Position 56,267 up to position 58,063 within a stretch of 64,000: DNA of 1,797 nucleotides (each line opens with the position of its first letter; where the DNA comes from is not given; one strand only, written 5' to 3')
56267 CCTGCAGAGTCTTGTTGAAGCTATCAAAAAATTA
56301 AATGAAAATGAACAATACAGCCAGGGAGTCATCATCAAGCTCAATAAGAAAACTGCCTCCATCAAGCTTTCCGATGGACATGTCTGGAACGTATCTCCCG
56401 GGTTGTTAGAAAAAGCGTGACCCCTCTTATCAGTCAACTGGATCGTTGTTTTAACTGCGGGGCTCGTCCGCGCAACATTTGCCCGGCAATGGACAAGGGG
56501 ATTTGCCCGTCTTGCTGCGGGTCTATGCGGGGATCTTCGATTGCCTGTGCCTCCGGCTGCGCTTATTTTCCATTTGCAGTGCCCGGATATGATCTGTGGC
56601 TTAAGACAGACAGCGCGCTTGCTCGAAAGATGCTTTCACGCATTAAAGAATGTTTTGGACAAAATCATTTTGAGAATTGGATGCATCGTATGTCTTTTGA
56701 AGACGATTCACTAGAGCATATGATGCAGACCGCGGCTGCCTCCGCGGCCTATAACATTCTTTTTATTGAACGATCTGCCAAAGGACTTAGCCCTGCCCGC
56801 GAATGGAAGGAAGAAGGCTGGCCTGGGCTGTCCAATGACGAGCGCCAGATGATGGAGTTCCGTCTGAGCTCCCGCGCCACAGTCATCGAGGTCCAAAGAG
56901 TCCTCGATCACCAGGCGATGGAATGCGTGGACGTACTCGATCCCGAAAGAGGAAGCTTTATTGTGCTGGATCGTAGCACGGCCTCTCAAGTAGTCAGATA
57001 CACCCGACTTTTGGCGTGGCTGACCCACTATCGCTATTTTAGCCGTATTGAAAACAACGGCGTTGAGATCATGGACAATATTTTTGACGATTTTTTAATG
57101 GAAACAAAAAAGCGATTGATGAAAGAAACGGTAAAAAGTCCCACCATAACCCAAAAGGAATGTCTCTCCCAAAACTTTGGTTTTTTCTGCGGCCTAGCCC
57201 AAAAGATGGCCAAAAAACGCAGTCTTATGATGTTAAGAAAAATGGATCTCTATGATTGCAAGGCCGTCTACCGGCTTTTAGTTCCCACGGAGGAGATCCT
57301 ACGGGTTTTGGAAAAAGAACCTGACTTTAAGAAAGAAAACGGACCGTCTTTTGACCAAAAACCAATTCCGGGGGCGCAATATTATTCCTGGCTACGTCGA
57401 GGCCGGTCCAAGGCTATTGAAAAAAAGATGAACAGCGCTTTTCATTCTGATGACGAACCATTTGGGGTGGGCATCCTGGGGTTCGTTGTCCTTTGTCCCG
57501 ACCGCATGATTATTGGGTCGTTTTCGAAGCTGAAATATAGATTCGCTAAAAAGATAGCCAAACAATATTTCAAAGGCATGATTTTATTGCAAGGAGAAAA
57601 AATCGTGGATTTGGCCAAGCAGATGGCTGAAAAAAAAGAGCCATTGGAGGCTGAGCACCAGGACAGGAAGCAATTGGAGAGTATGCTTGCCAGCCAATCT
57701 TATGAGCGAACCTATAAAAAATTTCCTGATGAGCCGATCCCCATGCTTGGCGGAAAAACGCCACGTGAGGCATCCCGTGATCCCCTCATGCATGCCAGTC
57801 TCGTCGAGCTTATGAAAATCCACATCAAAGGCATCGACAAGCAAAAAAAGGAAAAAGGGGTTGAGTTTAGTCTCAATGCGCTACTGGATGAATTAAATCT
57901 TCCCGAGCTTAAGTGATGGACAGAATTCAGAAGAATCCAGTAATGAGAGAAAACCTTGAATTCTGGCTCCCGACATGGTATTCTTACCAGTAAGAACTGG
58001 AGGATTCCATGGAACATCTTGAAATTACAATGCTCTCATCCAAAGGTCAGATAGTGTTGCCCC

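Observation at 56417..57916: A 499-aa protein pairing an N-terminal multi-Cys zinc-ribbon with a C-terminal DUF2384-like (Xre/MbcA/ParS antitoxin-type) domain, without an obvious RES or ART toxin partner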

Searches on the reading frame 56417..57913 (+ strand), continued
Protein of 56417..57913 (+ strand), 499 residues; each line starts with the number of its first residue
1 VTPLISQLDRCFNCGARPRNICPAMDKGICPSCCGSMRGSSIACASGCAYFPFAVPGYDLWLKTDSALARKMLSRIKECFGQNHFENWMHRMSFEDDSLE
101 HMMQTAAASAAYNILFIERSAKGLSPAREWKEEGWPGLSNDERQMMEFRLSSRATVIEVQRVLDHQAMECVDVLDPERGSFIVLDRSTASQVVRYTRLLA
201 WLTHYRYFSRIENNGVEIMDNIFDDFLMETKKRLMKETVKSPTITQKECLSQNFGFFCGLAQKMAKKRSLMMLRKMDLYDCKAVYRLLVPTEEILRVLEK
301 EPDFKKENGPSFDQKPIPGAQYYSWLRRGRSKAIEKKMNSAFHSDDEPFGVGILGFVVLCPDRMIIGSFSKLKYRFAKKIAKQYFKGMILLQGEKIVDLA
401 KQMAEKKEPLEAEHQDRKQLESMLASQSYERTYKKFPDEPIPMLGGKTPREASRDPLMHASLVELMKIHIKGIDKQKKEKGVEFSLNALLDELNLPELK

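Call 62: find_encoding_contigs(protein=P0158, flank=6000, max_places=2)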
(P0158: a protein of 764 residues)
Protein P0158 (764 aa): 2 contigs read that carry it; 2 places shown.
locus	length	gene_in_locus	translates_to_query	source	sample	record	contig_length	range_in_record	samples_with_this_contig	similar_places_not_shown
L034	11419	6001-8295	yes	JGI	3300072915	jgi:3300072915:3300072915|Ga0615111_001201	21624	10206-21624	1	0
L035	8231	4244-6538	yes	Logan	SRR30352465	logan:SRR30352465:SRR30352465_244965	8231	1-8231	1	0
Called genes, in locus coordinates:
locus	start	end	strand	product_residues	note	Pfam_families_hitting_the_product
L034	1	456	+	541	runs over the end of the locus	PF00072:Response_reg, PF00069:Pkinase, PF07714:PK_Tyr_Ser-Thr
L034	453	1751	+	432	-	PF00072:Response_reg, PF00069:Pkinase, PF07714:PK_Tyr_Ser-Thr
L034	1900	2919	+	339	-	PF01118:Semialdhyde_dh, PF22698:Semialdhyde_dhC_1, PF02774:Semialdhyde_dhC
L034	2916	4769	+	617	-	PF07719:TPR_2 (faint), PF13428:TPR_14 (faint), PF25060:ARM_TT21_2nd (faint), PF14559:TPR_19 (weak), PF23914:TPR_CcmH_CycH (weak), PF13424:TPR_12 (weak), PF13371:TPR_9 (weak), PF13432:TPR_16 (weak), +8 more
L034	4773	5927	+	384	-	PF13506:Glyco_transf_21, PF13641:Glyco_tranf_2_3, PF00535:Glycos_transf_2, PF13632:Glyco_trans_2_3 (weak)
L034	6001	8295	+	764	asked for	-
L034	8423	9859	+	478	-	PF00884:Sulfatase, PF16347:SGSH_C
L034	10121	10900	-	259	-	PF07963:N_methyl (weak), PF07596:SBP_bac_10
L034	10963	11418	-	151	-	?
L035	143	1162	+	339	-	PF01118:Semialdhyde_dh, PF22698:Semialdhyde_dhC_1, PF02774:Semialdhyde_dhC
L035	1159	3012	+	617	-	PF07719:TPR_2 (faint), PF13428:TPR_14 (faint), PF25060:ARM_TT21_2nd (faint), PF14559:TPR_19 (weak), PF23914:TPR_CcmH_CycH (weak), PF13424:TPR_12 (weak), PF13371:TPR_9 (weak), PF13432:TPR_16 (weak), +8 more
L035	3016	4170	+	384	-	PF13506:Glyco_transf_21, PF13641:Glyco_tranf_2_3, PF00535:Glycos_transf_2, PF13632:Glyco_trans_2_3 (weak)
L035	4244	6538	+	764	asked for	-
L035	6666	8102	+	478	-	PF00884:Sulfatase, PF16347:SGSH_C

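Call 63: find_encoding_contigs(protein=P0167, flank=6000, max_places=2)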
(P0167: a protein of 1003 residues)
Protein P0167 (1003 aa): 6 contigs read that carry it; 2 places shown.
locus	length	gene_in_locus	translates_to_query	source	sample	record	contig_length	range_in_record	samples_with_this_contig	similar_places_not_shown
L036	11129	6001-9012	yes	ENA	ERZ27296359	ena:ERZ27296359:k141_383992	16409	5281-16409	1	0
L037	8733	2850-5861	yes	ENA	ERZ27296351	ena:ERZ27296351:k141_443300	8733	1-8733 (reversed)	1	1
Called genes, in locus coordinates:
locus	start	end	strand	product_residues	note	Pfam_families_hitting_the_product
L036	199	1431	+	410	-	PF00270:DEAD, PF04851:ResIII, PF00271:Helicase_C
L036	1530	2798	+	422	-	-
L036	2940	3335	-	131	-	-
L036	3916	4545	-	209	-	-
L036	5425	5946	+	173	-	PF02810:SEC-C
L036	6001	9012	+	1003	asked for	PF02810:SEC-C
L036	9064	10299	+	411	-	-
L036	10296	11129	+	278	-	?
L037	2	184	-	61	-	?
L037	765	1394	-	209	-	-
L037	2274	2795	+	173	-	PF02810:SEC-C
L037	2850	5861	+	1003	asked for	PF02810:SEC-C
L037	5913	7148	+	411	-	-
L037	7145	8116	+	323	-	PF22825:HpiC1-like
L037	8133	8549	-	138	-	-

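Call 65: search_protein_families(library=pfam, proteins=[L036:5425-5943:+, L022:9602-10201:+, L022:7069-7641:+, L022:10238-10900:+, L036:9064-10296:+, L020:4140-4601:+, L026:6415-6888:+, L010:8114-8527:+, L015:1725-2120:+, L030:1385-1900:+], max_evalue=0.01)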
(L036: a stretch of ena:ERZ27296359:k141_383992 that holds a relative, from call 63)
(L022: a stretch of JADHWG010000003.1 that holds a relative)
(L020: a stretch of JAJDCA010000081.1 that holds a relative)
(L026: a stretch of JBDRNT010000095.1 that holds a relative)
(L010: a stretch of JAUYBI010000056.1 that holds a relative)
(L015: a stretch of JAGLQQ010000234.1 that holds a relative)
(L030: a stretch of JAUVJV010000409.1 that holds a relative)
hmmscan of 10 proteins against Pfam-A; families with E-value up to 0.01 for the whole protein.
L036:5425-5943:+ (173 aa): 1 family
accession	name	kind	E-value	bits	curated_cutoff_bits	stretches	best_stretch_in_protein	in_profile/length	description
PF02810.21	SEC-C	-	3.1e-11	43.3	20.4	1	155-172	1-18/19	SEC-C motif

L022:9602-10201:+ (200 aa): 1 family
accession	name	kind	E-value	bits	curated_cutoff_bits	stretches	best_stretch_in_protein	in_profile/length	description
PF02810.21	SEC-C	-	5.4e-10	39.4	20.4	1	6-23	1-18/19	SEC-C motif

L022:7069-7641:+ (191 aa): 0 families

L022:10238-10900:+ (221 aa): 2 families
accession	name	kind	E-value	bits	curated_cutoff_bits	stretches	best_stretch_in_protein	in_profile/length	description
PF10056.14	DUF2293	-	2.1e-23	82.7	25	1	136-221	2-85/85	Uncharacterized conserved protein (DUF2293)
PF10436.14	BCDHK_Adom3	-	0.0047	17.2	24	1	171-219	76-124/160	Mitochondrial branched-chain alpha-ketoacid dehydrogenase kinase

L036:9064-10296:+ (411 aa): 0 families

L020:4140-4601:+ (154 aa): 1 family
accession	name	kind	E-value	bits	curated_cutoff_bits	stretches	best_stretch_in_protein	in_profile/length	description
PF11855.13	DUF3375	-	4.9e-06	26.1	28.6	1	3-80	397-474/474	Protein of unknown function (DUF3375)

L026:6415-6888:+ (158 aa): 1 family
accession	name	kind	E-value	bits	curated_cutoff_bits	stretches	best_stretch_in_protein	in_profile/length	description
PF03682.18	UPF0158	-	1.4e-11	45.1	21.1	1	7-155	8-141/157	Uncharacterised protein family (UPF0158)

L010:8114-8527:+ (138 aa): 1 family
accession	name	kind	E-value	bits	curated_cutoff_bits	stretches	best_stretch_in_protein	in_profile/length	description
PF07087.16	DUF1353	-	0.00012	22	22.5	1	63-117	29-79/91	Protein of unknown function (DUF1353)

L015:1725-2120:+ (132 aa): 0 families

L030:1385-1900:+ (172 aa): 0 families

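Call 71: find_encoding_contigs(protein=window:56417-57913:+, flank=3000, max_places=4)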
Protein window:56417-57913:+ (499 aa): 2 contigs read that carry it; 1 place shown.
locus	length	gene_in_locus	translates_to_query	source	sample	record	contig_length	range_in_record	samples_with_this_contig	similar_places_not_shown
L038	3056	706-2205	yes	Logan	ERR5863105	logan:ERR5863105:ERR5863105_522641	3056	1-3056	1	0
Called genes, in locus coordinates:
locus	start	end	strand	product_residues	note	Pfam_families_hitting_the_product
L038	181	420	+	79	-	-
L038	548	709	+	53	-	-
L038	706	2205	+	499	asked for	-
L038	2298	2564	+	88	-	PF04014:MazE_antitoxin (weak)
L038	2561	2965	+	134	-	PF13470:PIN_3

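Call 73: search_dna_similar(query=window:56417-57913:+, collection=plasmids, mode=protein, max_evalue=0.001, max_rows=10)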
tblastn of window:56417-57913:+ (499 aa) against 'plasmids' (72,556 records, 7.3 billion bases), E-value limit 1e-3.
No match.

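Call 74: search_dna_similar(query=window:56417-57913:+, collection=phages, mode=protein, max_evalue=0.001, max_rows=10)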
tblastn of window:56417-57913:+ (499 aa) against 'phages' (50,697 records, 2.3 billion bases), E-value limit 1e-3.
No match.

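Call 75: find_related_loci(query=A1, collection=viral_contigs, flank=6000)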
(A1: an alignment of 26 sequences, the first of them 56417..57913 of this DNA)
Query A1 (499 aa) in viral_contigs; peptide patterns used: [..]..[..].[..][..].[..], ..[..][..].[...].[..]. (x = any residue, [..] = any of these).
222 stretches matched a pattern, but none encodes a relative of the query by tblastn (E <= 1e-3).
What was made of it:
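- Closest known: Fused. Different: No toxicity or phage link is shown, and the family is not found on phages or plasmids (calls 73-75).
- Not on known mobile elements: calls 73-75. The family is absent from plasmids, phages and viral contigs (calls 73-75).
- Tried and rejected: Searches for mobile-element association (plasmids, phages, IMG/VR) found none (calls 73-75).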

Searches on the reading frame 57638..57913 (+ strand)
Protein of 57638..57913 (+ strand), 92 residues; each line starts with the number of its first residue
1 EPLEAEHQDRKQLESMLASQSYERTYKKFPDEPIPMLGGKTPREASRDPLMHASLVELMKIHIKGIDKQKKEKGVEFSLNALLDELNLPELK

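Call 37: search_protein_families(library=pfam, alignment_id=A3, max_evalue=1)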
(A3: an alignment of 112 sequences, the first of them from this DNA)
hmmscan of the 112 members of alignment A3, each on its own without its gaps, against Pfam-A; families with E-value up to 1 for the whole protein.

A. member 1, seq(87 aa): 0 families

B. families by the number of members that match (of 112 scanned): 44 families (the first 25 are shown)
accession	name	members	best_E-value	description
PF09722.15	Xre_MbcA_ParS_C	12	0.00036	Antitoxin Xre/MbcA/ParS C-terminal toxin-binding domain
PF19446.4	DUF5984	4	0.025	Family of unknown function (DUF5984)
PF17940.6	TetR_C_31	4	0.035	Tetracyclin repressor-like, C-terminal domain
PF13148.11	DUF3987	2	0.07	Protein of unknown function (DUF3987)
PF10691.14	DUF2497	2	0.072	Protein of unknown function (DUF2497)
PF05979.17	DUF896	2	0.14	Bacterial protein of unknown function (DUF896)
PF10759.14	BPA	1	0.0053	Bacterial proteasome activator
PF24391.1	HD-CE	1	0.0061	HD-CE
PF18557.6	NepR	1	0.011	Anti-sigma factor NepR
PF07454.18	SpoIIP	1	0.021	Stage II sporulation protein P (SpoIIP)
PF08820.15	DUF1803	1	0.021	Domain of unknown function (DUF1803)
PF03289.18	Pox_I1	1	0.026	Poxvirus protein I1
PF13559.11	DUF4129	1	0.031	Domain of unknown function (DUF4129)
PF13565.12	HTH_32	1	0.039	Homeodomain-like domain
PF14123.11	DUF4290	1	0.041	Domain of unknown function (DUF4290)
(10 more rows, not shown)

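Call 38: search_solved_structures(query=A3, max_evalue=10, show_alignments=5)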
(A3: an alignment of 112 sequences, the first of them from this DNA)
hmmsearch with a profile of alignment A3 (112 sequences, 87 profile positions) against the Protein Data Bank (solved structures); distinct sequences matched with E-value up to 10: 3.
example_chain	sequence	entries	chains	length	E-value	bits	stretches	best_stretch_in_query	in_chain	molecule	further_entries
2p6v_A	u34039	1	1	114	0.8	13.1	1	22-44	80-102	Transcription initiation factor TFIID subunit 4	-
6abq_B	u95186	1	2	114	1.1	12.6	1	49-86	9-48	PadR family transcriptional regulator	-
5gyk_A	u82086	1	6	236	1.6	12.1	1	24-56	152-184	Mitochondrial distribution and morphology protein 12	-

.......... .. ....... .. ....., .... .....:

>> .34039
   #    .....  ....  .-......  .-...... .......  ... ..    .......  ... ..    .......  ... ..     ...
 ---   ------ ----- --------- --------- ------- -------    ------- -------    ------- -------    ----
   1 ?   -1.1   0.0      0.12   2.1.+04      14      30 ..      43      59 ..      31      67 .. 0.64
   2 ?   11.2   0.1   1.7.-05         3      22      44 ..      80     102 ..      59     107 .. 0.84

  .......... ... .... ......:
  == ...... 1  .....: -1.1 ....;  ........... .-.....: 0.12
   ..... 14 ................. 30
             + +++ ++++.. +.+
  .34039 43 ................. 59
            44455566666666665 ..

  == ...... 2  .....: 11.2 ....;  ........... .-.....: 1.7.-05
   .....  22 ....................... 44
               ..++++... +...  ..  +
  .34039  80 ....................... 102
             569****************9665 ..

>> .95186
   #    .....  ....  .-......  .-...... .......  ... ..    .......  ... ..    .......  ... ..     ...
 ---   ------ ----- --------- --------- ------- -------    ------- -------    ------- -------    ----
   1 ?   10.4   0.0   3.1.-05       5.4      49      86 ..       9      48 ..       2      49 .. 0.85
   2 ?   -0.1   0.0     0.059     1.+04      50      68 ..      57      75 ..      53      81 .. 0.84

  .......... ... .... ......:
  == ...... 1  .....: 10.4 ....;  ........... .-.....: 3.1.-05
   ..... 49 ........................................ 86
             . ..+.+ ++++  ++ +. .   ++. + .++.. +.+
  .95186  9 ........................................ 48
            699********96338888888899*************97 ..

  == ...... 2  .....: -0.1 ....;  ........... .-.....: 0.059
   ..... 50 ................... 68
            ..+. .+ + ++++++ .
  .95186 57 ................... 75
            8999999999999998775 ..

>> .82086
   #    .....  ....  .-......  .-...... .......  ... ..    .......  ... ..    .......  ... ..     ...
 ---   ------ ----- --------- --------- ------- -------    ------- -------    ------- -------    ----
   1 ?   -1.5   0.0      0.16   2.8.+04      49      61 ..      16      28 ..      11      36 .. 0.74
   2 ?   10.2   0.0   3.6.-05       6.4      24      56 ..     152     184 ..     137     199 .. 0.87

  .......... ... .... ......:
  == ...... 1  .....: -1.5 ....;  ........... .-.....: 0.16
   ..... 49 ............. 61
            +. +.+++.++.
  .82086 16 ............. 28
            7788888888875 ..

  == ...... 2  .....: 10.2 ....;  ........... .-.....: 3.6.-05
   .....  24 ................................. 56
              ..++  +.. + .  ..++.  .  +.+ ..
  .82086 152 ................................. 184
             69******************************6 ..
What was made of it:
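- The family tail profile finds no DUF2384 structure by sequence (call 38). The PDB sequence profile is negative (call 38).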

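Call 50: predict_structure(alignment_id=A5)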
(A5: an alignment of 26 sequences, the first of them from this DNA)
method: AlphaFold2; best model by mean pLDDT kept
length: 92 residues; sequences in the alignment: 26
mean_pLDDT: 82.9   pTM: 0.64
mean pLDDT of the five models: 82.9, 80.4, 79.5, 78.2, 78.0
residues with pLDDT >= 90: 35; 70-90: 46; 50-70: 8; < 50: 3
segments of 3 or more residues with pLDDT < 50: 1-3
pLDDT, mean of each block of 10 residues (from residue 1): 54 75 85 91 93 92 87 79 89 84
secondary structure, 60 per line:
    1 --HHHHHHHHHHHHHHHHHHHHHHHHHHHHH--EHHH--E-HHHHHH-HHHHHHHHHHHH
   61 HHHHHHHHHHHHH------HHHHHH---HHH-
elements in order: H3-31 H42-47 H49-73 H80-85
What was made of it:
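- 57731..57913 (+): C-terminal module (residues 439-499): loop (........), short helix, long helix, terminal helix. Remotely DUF2384-like and the best-conserved block of the family. The isolated model has pLDDT 82.9 (call 50).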

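Call 52: fold_search(model_id=the predicted structure, library=pdb)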
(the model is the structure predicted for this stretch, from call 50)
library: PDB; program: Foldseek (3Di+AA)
matches with E <= 10: 2; with E <= 0.001: 0
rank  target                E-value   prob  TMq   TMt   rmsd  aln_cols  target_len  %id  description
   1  1ya3_C                8.4e+00  0.04  0.24  0.12   4.6        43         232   21  Crystal structure of the human mineralocorticoid receptor ligand-binding domain bound to progesterone and harboring th (released 2005-05-24)
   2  6d0h_D                9.5e+00  0.12  0.34  0.42   2.4        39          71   20  ParT: Prs ADP-ribosylating toxin bound to cognate antitoxin ParS (released 2019-01-09)
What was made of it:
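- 57731..57913 (+): Foldseek returns ParS 6d0h_D as one of 2 hits (39 columns, RMSD 2.4 A, E 9.5; call 52).
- Closest known: Xre/MbcA/ParS antitoxins. Same: ParS (6D0H_D) is one of two Foldseek hits for the isolated tail (call 52).
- The ParS Foldseek hit has E 9.5 and prob 0.12 (call 52), and it is not independent of the sequence motif, because Foldseek also uses amino-acid similarity. Foldseek E is 9.5 (call 52). ParS is one of only two chains returned out of 350,542 (call 52).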

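Call 67: search_protein_families(library=ncbifam, alignment_id=A3, max_evalue=1)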
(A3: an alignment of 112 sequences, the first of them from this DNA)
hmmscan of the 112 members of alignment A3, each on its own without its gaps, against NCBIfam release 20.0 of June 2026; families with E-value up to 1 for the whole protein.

A. member 1, seq(87 aa): 0 families

B. families by the number of members that match (of 112 scanned): 24 families
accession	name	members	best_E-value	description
NF045655.1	MkRedMenJ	2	0.074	menaquinone reductase MenJ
NF047368.1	collar_FlbB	1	0.0011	periplasmic-type flagellar collar protein FlbB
TIGR00128.1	fabD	1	0.023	ACP S-malonyltransferase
NF033578.1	transpos_IS5_1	1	0.041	IS5 family transposase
NF038358.1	phophono_PhpG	1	0.041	CMP-5'-phosphonoformate--3-phosphoglycerate phosphonoformyl transferase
TIGR02293.1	TAS_TIGR02293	1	0.043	putative toxin-antitoxin system antitoxin component, TIGR02293 family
NF010607.0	PRK14003.1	1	0.046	K(+)-transporting ATPase subunit C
NF001454.0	PRK00315.1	1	0.062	potassium-transporting ATPase subunit KdpC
NF008017.0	PRK10747.1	1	0.072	protoheme IX biogenesis protein HemY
NF011866.0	PRK15338.1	1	0.082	YopN/LcrE/InvE/MxiC type III secretion system gatekeeper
NF006601.0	PRK09145.1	1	0.084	3'-5' exonuclease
NF005028.0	PRK06437.1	1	0.085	hypothetical protein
NF049845.1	Xre_ParS_antitoxin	1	0.089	type II RES/Xre toxin-antitoxin system antitoxin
NF047365.1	TscA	1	0.11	type II toxin-antitoxin system antitoxin TscA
NF002250.0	PRK01170.1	1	0.16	bifunctional pantetheine-phosphate adenylyltransferase/NTP phosphatase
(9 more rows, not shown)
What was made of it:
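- NCBIfam hits are near noise (call 67).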
